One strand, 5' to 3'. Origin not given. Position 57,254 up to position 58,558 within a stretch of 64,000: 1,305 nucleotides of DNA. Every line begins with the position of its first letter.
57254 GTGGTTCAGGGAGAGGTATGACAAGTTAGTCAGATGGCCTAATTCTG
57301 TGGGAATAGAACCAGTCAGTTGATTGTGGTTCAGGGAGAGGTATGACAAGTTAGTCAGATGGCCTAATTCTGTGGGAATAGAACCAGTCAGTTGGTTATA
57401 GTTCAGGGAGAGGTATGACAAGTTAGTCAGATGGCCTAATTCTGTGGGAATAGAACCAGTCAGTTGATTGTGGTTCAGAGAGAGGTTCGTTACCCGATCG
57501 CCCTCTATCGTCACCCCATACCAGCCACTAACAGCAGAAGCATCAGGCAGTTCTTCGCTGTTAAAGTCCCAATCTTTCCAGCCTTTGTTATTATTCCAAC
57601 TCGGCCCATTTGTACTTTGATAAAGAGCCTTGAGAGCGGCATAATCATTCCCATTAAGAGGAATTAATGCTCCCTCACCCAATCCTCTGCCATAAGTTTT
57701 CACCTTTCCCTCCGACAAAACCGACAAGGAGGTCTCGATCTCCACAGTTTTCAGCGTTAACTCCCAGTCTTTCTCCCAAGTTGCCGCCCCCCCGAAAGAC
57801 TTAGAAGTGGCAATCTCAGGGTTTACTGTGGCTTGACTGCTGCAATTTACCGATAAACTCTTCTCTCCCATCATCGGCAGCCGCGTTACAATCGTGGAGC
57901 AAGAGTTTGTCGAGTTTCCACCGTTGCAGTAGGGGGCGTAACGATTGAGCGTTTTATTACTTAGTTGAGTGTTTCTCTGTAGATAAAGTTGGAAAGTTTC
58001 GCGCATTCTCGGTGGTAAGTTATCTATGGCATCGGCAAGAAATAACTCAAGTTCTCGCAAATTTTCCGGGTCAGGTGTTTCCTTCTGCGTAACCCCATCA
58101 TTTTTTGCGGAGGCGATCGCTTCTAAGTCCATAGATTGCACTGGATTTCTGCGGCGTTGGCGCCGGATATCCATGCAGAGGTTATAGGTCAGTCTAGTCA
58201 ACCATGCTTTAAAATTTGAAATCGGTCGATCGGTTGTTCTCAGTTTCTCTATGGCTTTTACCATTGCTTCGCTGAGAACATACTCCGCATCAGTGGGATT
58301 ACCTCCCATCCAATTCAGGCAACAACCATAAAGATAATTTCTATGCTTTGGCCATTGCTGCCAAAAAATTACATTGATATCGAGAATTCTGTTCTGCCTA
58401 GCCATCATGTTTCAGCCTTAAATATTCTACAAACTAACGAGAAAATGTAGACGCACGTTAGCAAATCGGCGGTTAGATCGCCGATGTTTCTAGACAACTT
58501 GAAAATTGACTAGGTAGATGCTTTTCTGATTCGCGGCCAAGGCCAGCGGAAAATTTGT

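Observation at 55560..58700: Segmental duplication of an ECF sigma-factor locus, one copy fused in frame to an LRR ectodomain after loss of sigma-4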

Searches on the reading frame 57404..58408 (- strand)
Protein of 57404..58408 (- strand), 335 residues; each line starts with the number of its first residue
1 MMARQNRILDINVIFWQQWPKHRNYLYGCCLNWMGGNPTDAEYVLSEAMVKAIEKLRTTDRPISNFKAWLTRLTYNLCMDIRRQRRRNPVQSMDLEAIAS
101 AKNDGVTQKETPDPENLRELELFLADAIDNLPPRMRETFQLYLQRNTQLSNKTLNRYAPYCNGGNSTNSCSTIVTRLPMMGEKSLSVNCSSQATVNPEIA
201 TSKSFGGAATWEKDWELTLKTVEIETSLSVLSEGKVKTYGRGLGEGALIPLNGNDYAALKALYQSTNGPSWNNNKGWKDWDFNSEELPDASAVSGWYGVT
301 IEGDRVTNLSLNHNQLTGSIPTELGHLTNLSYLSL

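Call 9: find_homologous_proteins(query=window:57404-58408:-)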
Query seq(335 aa) (335 aa): 146 proteins with E <= 0.001 among 1619 candidates; the best 120 are listed.
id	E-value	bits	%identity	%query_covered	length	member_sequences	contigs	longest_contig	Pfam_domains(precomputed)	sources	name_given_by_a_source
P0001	7.8e-272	918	100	100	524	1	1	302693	PF23598.2,PF00560.40,PF12799.14,PF04542.21,PF13855.13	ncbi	-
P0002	4.7e-68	248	74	44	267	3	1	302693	PF04545.23,PF04542.21,PF08281.19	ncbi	-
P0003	1.0e-64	237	72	44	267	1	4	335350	PF04545.23,PF04542.21,PF08281.19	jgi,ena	jgi:RNA polymerase sigma factor (sigma-70 family)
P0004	1.2e-64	237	72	44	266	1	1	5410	PF04545.23,PF04542.21,PF08281.19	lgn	-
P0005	1.6e-43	167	50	23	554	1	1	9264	PF23598.2,PF03160.21,PF00560.40,PF08263.18,PF12799.14,PF13855.13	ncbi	ncbi:MAG: leucine-rich repeat domain-containing protein, partial [Pseudomonadota bacterium]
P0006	1.4e-37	148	45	28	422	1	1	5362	PF23598.2,PF13516.13,PF24758.2,PF24141.2,PF00560.40,PF12799.14,PF13855.13,PF23211.1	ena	-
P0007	1.3e-35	141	49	43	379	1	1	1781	PF04545.23,PF04542.21,PF08281.19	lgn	-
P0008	1.7e-35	141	47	23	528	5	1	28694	PF23598.2,PF03160.21,PF00560.40,PF08263.18,PF12799.14,PF13855.13,PF23211.1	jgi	jgi:Leucine-rich repeat (LRR) protein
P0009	1.9e-35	141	51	23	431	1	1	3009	PF23598.2,PF00560.40,PF08263.18,PF12799.14,PF13855.13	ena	-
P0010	1.7e-34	138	45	24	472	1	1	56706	PF23598.2,PF24758.2,PF25019.1,PF00560.40,PF12799.14,PF25013.1,PF13855.13,PF23211.1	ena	-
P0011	3.9e-34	137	50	41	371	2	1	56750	PF04545.23,PF04542.21,PF08281.19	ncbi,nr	ncbi:MAG: sigma-70 family RNA polymerase sigma factor [Oscillatoriaceae cyanobacterium Prado104]|nr:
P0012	1.2e-33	135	53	35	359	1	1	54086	PF04545.23,PF04542.21,PF08281.19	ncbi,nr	ncbi:sigma-70 family RNA polymerase sigma factor [Microcoleus sp. FACHB-53]|nr:sigma-70 family RNA p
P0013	2.2e-33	134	51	40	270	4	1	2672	PF04545.23,PF04542.21,PF08281.19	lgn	-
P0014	3.3e-33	134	49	42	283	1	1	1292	PF04545.23,PF04542.21,PF08281.19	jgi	jgi:RNA polymerase sigma-70 factor (ECF subfamily)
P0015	3.4e-33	134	55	25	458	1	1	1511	PF23598.2,PF13516.13,PF00560.40,PF12799.14,PF05345.19,PF13855.13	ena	-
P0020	1.7e-31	128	48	21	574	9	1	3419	PF23598.2,PF03160.21,PF00560.40,PF08263.18,PF12799.14,PF13855.13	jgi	jgi:Leucine-rich repeat (LRR) protein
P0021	2.2e-31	128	47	23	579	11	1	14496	PF23598.2,PF03160.21,PF00560.40,PF08263.18,PF12799.14,PF13855.13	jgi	jgi:Leucine-rich repeat (LRR) protein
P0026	5.6e-29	120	45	42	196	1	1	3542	PF23598.2,PF00560.40,PF12799.14,PF13855.13,PF14252.12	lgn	-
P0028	2.5e-28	117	62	25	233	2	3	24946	PF23598.2,PF00560.40,PF12799.14,PF13855.13,PF23211.1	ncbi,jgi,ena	jgi:hypothetical protein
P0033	2.2e-26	111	40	23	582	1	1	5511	PF23598.2,PF00560.40,PF08263.18,PF12799.14,PF13855.13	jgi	jgi:Leucine-rich repeat (LRR) protein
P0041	7.4e-23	100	49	23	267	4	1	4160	PF23598.2,PF00560.40,PF08263.18,PF12799.14,PF13855.13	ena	-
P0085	2.1e-15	75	36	23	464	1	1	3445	PF23598.2,PF13516.13,PF14580.13,PF00560.40,PF08263.18,PF12799.14,PF13855.13,PF23211.1,PF00041.28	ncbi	-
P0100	9.5e-13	66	41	23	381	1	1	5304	PF23598.2,PF00560.40,PF08263.18,PF12799.14,PF13855.13,PF00041.28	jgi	-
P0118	1.1e-8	53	31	23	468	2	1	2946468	PF23598.2,PF00560.40,PF08263.18,PF13855.13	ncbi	ncbi:MAG: choice-of-anchor Q domain-containing protein [Acidimicrobiales bacterium]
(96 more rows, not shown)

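Call 11: find_encoding_contigs(protein=P0003, flank=10000, max_places=6)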
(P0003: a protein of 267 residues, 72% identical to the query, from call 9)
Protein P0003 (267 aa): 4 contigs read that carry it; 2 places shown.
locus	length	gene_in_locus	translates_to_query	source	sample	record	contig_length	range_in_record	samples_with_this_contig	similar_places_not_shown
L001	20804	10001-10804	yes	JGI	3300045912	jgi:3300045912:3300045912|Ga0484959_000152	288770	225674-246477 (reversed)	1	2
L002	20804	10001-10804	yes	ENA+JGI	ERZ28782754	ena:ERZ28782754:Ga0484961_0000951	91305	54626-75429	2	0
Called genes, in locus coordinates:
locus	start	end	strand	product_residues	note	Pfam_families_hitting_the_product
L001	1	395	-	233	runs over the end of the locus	PF06674:DUF1176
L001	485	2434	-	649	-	PF00069:Pkinase, PF07714:PK_Tyr_Ser-Thr, PF01636:APH (faint)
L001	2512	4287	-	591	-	PF07714:PK_Tyr_Ser-Thr, PF00069:Pkinase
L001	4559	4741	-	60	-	-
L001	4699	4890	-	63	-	PF18135:Type_ISP_C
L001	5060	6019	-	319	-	-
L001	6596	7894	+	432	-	PF01654:Cyt_bd_oxida_I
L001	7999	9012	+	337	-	PF02322:Cyt_bd_oxida_II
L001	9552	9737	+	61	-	-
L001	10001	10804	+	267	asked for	PF04542:Sigma70_r2, PF04545:Sigma70_r4, PF08281:Sigma70_r4_2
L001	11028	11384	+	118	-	PF28436:DUF8396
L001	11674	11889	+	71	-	PF13560:HTH_31, PF12844:HTH_19, PF01381:HTH_3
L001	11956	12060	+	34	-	-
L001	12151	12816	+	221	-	PF13417:GST_N_3, PF13409:GST_N_2, PF00043:GST_C (weak), PF13410:GST_C_2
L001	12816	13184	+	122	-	-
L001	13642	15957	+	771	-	PF02922:CBM_48, PF22019:GlgB_N, PF02922:CBM_48, PF00128:Alpha-amylase, PF02806:Alpha-amylase_C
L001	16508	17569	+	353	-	PF23914:TPR_CcmH_CycH, PF12895:ANAPC3 (weak), PF13371:TPR_9, PF00515:TPR_1, PF13424:TPR_12, PF13432:TPR_16, PF00515:TPR_1, PF07719:TPR_2, +10 more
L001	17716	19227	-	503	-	-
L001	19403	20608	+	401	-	PF17159:MASE3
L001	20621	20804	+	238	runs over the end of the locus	PF02518:HATPase_c, PF14501:HATPase_c_5 (weak)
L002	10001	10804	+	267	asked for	PF04542:Sigma70_r2, PF04545:Sigma70_r4, PF08281:Sigma70_r4_2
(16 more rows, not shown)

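Call 12: find_encoding_contigs(protein=P0001, flank=10000, max_places=6)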
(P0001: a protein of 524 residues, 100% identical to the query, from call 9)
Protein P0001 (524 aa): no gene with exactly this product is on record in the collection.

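Call 17: search_protein_families(library=pfam, proteins=[P0026], max_evalue=10)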
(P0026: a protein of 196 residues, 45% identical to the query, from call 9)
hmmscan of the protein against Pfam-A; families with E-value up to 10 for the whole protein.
P0026 (196 aa): 8 families
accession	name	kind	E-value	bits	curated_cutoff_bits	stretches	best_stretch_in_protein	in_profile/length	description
PF14252.11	DUF4347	-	1.5e-16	61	24.6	1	2-58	108-164/164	Domain of unknown function (DUF4347)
PF00560.39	LRR_1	-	6.8e-11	40.5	20.6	3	139-161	1-23/23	Leucine Rich Repeat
PF13855.12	LRR_8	-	2.1e-09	37.4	27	2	144-196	7-59/61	Leucine rich repeat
PF12799.13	LRR_4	-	2.1e-08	34.6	27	2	118-151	5-36/44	Leucine Rich repeats (2 copies)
PF23598.1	LRR_14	-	7.5e-08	31.9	40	1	128-193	60-121/353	Leucine-rich repeat region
PF18805.7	LRR_10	-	0.0022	18.2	30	1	63-121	8-67/67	Leucine-rich repeat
PF24141.1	LRR_ComC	-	0.019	15.1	27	1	118-161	239-279/288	EGF-like domain-containing protein ComC LRR domain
PF23211.1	LRR_LRWD1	-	0.12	12.5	28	1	116-175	23-77/190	Leucine-rich repeat and WD repeat-containing protein 1, LRR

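Call 21: find_related_loci(query=window:57476-58408:-, collection=genome_contigs, flank=10000)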
Query seq(311 aa) (311 aa) in genome_contigs; peptide patterns used: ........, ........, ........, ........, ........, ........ (x = any residue, [..] = any of these).
61 stretches matched a pattern; 14 encode a relative of the query (tblastn E <= 1e-3); 14 distinct loci.
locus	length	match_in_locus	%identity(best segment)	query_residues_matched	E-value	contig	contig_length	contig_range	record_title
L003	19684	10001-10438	54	1-146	5e-47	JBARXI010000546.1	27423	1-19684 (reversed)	MAG: Microcoleaceae cyanobacterium isolate MFD12174_ilm_asm_bin4 k127_60485, whole genome shotgun sequence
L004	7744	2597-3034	48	1-146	3e-41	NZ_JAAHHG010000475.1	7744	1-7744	MAG: Okeania sp. SIO3B5 3B5_NODE_475, whole genome shotgun sequence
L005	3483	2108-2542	48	1-146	3e-40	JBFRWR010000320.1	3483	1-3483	MAG: Trichodesmium sp. isolate 02_in_wi_sediment_bin.5 02InWiSedB5_c_000000142322, whole genome shotgun sequence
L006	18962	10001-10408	51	10-143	5e-39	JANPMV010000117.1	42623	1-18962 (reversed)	MAG: Cyanobacteria bacterium VAR_87_metabat_62 VAR_87_k141_5033461, whole genome shotgun sequence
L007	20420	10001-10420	49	6-143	3e-38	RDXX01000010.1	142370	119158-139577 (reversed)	MAG: Oscillatoriales cyanobacterium isolate PH2015_09S_45_247 PH2015_09S_scaffold_3, whole genome shotgun sequence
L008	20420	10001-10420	49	6-143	6e-38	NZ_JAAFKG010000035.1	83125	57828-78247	MAG: Microcoleus sp. bin48.metabat.b7b8b9.023 WN_Microcoleus_1_scaffold_35, whole genome shotgun sequence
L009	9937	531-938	49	10-143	9e-38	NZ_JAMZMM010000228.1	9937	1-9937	Limnofasciculus baicalensis BBK-W-15 NODE_237_length_9937_cov_12.634993, whole genome shotgun sequence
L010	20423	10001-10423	48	5-143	2e-37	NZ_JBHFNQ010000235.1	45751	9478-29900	Floridaenema aerugineum BLCC-F46 bin1.fa-235, whole genome shotgun sequence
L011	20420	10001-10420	48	6-143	2e-36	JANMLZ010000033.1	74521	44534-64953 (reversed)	MAG: Cyanobacteria bacterium OTE_58_metabat_593 OTE_58_k141_6403469, whole genome shotgun sequence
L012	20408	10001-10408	47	10-143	3e-33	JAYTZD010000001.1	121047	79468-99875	MAG: Oscillatoriales bacterium isolate GFS_6261 GFS_6261_0, whole genome shotgun sequence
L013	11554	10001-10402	46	10-144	1e-31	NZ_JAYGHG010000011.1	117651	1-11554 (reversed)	Nodularia harveyana UHCC-0300 NODE_11_length_117651_cov_31.730668, whole genome shotgun sequence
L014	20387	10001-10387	42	15-141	1e-22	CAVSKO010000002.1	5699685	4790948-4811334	MAG: Blastocatellia bacterium isolate MFD09212.bin.1.217 genome assembly, contig: contig_268, whole genome shotgun seque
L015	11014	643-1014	37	15-136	1e-20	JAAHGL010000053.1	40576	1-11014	MAG: Symploca sp. SIO2C1 2C1_NODE_53, whole genome shotgun sequence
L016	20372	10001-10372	36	15-136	1e-20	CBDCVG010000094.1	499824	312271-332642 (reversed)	MAG: Caldora sp. isolate e91194d1-5003-4bb1-8e0a-ecd65b6f64b4 genome assembly, contig: contig_94, whole genome shotgun s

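Call 22: find_related_loci(query=window:57476-58408:-, collection=metagenome_contigs, flank=10000)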
Query seq(311 aa) (311 aa) in metagenome_contigs; peptide patterns used: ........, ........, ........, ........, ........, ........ (x = any residue, [..] = any of these).
49 stretches matched a pattern; 2 encode a relative of the query (tblastn E <= 1e-3); 2 distinct loci.
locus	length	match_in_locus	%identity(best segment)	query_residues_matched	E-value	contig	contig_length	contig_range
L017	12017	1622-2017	52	14-143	4e-40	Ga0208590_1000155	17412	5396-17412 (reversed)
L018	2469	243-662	49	6-143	6e-40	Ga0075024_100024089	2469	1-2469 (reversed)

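Call 24: list_cluster_members(proteins=[P0001, P0002, P0026, P0028])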
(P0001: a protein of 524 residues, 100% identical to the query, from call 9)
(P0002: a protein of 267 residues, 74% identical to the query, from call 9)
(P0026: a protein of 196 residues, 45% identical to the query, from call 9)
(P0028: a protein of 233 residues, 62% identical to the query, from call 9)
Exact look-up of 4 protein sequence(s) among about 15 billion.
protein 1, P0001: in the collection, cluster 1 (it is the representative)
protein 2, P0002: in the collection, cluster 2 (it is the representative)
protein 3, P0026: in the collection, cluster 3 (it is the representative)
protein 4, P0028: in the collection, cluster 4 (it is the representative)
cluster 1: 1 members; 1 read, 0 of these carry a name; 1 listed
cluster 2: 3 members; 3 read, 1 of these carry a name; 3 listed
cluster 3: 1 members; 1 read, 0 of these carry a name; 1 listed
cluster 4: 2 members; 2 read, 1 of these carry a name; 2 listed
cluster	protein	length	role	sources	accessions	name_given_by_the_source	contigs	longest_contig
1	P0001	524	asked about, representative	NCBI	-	-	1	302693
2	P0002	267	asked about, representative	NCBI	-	-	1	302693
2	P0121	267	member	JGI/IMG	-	RNA polymerase sigma factor (sigma-70 family)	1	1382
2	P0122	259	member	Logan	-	-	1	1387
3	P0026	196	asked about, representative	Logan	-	-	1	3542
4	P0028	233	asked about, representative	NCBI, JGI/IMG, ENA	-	hypothetical protein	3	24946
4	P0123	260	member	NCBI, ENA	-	-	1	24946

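Call 48: find_encoding_contigs(protein=P0121, flank=3000, max_places=5)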
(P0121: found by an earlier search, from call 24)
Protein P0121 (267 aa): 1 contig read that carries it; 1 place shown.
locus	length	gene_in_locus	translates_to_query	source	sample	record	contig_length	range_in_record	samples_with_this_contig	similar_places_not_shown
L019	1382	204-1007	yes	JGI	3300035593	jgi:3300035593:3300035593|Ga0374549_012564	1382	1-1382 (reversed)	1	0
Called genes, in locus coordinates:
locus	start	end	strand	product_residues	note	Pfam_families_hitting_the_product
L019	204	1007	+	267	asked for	PF04542:Sigma70_r2, PF04545:Sigma70_r4, PF08281:Sigma70_r4_2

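Call 49: find_encoding_contigs(protein=P0122, flank=3000, max_places=5)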
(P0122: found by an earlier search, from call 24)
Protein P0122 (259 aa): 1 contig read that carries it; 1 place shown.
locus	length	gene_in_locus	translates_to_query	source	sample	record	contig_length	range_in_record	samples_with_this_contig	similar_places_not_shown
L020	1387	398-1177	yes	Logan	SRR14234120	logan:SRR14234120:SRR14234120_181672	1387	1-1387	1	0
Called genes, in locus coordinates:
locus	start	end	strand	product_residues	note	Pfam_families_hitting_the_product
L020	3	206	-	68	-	?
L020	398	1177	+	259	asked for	PF04542:Sigma70_r2, PF04545:Sigma70_r4, PF08281:Sigma70_r4_2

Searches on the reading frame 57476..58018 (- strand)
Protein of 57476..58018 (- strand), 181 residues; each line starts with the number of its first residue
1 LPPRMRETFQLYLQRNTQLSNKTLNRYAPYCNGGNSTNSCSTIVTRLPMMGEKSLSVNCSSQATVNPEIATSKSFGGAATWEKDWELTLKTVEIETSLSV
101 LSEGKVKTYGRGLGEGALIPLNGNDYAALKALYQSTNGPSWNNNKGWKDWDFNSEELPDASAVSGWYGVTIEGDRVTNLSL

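Call 17: search_protein_families(library=pfam, proteins=[window:57476-58018:-], max_evalue=10)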
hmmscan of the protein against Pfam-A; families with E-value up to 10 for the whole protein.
seq(181 aa): 3 families
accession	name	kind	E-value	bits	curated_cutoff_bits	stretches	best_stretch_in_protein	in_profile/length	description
PF14252.11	DUF4347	-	0.021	15.1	24.6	1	65-110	117-161/164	Domain of unknown function (DUF4347)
PF18805.7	LRR_10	-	0.089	13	30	1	124-155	9-44/67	Leucine-rich repeat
PF02899.23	Phage_int_SAM_1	-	0.39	11.5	22.3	1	8-28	3-23/83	Phage integrase, N-terminal SAM-like domain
